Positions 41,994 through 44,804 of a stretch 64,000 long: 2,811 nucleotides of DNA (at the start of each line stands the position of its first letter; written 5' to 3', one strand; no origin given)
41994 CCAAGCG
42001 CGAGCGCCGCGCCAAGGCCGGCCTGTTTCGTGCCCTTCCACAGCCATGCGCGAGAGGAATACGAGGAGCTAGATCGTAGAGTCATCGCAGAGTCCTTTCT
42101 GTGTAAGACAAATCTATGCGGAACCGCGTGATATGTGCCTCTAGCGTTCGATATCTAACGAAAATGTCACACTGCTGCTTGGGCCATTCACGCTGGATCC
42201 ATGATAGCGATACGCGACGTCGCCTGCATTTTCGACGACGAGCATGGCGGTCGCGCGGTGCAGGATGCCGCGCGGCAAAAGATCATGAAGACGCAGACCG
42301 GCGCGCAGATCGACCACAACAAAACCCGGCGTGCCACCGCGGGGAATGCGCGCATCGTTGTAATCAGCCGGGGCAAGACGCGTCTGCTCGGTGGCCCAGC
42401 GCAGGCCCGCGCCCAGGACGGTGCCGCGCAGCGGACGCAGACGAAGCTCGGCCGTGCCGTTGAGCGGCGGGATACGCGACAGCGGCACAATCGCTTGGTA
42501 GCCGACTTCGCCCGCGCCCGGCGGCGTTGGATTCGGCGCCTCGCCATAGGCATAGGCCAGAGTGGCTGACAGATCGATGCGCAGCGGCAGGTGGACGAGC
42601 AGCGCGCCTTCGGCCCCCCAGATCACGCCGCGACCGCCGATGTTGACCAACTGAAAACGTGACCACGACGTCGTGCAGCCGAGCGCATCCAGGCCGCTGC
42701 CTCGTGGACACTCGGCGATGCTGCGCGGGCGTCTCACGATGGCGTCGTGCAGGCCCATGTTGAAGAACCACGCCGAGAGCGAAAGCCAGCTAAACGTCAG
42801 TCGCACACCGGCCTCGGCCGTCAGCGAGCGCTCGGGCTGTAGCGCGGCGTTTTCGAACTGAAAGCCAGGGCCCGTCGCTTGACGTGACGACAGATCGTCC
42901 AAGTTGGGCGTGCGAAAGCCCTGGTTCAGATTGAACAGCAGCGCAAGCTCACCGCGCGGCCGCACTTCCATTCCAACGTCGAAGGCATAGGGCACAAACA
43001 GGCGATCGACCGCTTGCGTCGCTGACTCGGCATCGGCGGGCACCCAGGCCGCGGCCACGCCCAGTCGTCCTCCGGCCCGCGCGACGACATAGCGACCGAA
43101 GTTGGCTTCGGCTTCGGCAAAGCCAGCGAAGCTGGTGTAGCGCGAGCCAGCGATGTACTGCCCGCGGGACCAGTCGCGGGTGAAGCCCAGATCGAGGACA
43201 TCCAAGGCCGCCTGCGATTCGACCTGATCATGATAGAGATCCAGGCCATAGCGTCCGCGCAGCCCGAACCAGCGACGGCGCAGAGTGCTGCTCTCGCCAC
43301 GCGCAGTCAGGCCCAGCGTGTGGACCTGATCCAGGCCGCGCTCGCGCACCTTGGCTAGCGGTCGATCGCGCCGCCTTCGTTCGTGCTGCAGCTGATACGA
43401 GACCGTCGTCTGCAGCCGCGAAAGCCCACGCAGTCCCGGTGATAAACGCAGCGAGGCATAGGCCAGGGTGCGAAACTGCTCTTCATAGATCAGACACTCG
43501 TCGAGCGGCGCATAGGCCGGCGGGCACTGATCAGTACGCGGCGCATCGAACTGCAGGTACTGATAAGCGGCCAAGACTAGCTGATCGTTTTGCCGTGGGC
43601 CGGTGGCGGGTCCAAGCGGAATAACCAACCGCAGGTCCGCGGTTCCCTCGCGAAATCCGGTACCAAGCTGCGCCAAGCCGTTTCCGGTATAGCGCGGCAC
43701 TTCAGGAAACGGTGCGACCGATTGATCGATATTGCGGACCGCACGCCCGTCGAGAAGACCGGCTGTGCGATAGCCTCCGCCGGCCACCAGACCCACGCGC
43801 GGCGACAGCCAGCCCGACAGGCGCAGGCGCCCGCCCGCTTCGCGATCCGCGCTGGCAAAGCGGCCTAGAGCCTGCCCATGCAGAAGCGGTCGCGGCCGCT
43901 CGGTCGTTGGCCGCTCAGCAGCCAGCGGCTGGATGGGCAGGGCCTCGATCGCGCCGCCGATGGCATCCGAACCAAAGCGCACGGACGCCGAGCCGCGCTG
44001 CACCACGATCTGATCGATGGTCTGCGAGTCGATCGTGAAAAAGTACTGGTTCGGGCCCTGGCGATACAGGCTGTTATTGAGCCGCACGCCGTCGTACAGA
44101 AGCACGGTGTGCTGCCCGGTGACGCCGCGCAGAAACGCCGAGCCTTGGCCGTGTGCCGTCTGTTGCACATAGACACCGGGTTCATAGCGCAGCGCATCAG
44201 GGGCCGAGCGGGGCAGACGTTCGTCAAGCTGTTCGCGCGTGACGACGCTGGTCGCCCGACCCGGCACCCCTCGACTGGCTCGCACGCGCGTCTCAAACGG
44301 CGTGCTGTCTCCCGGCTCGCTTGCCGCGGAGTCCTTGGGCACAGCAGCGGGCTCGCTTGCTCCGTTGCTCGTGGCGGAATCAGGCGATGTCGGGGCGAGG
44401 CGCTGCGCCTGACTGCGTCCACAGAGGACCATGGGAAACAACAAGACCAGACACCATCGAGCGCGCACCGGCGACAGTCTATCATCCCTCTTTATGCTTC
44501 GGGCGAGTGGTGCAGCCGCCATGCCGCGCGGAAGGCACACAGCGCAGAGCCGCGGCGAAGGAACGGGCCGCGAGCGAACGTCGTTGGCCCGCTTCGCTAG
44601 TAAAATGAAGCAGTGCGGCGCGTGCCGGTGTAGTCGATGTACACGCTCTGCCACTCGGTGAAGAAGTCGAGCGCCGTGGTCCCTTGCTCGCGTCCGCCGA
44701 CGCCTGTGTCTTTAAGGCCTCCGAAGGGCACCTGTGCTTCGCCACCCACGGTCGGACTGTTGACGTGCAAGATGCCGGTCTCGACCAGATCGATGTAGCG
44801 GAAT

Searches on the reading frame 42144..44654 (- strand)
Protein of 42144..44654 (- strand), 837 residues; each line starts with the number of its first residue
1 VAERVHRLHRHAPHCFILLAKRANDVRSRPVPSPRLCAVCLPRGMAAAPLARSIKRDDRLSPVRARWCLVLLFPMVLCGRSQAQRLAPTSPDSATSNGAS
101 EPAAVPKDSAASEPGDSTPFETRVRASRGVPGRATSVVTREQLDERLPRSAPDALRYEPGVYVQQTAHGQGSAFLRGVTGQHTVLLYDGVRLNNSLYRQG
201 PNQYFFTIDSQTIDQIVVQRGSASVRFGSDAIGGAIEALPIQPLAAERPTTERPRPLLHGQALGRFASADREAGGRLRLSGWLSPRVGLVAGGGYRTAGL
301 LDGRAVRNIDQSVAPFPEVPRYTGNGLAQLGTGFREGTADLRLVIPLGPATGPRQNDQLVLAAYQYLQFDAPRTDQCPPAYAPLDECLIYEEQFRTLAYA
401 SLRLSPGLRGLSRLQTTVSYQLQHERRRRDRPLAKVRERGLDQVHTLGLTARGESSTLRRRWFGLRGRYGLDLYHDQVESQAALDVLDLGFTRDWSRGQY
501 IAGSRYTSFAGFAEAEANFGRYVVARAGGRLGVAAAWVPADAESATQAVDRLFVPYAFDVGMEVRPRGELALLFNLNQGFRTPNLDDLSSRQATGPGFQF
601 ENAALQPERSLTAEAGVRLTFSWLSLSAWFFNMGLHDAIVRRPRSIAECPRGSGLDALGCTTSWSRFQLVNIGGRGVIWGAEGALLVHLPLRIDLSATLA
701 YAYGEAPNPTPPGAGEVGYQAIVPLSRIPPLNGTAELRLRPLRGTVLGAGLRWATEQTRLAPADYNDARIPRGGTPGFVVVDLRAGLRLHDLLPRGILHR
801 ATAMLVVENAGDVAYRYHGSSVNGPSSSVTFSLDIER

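Call 68: search_protein_families(library=pfam, proteins=[window:42144-44654:-], max_evalue=0.00001)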
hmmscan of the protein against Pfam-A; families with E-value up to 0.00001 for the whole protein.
window:42144-44654:- (837 aa): 2 families
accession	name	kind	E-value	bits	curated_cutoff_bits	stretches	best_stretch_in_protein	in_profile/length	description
PF00593.30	TonB_dep_Rec_b-barrel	-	1.4e-25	91.5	27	1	395-790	60-424/436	TonB dependent receptor-like, beta-barrel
PF07715.20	Plug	-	7.5e-22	78.3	23.9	1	134-235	8-107/107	TonB-dependent Receptor Plug Domain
